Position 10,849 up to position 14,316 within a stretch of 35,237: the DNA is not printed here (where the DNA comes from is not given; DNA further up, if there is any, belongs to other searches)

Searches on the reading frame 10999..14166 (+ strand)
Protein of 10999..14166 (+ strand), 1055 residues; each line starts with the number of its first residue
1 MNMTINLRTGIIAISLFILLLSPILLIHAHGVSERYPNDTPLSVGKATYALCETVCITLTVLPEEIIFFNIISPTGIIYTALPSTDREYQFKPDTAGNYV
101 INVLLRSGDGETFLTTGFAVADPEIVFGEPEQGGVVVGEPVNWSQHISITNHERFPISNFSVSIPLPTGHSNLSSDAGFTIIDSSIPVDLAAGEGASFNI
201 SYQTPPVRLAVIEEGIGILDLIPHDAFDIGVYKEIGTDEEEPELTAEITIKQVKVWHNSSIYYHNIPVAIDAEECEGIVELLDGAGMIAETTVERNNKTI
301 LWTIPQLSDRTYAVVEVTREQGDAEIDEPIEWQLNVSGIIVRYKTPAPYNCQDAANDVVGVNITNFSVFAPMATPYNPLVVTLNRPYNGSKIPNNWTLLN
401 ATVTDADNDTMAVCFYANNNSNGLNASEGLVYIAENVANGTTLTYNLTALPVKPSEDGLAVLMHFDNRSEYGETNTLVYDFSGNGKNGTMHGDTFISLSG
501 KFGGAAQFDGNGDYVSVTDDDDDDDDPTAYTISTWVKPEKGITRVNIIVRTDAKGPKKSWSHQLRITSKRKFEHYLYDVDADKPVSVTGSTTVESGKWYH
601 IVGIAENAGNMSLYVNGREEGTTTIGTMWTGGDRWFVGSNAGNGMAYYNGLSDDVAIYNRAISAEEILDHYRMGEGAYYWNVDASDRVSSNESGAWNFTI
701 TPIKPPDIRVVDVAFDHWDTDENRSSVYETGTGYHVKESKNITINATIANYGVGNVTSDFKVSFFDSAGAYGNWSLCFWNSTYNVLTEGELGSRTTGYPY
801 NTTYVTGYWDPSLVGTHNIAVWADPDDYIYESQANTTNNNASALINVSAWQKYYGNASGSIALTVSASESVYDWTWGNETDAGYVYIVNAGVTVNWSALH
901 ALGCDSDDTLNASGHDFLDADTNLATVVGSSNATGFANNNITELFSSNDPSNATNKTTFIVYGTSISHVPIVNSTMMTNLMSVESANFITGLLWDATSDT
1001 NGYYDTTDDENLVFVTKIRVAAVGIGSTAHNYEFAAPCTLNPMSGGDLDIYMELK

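Call 8: search_protein_families(library=pfam, proteins=[window:10999-14166:+], max_evalue=0.001)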
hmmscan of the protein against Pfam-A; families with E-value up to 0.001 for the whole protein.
window:10999-14166:+ (1055 aa): 2 families
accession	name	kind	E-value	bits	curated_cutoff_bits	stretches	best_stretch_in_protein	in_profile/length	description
PF13385.13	Laminin_G_3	-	7.3e-26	91.6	27.6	1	509-667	1-150/151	Concanavalin A-like lectin/glucanases superfamily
PF07705.17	CARDB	-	3.3e-05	24.5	22.7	1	736-842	15-100/101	CARDB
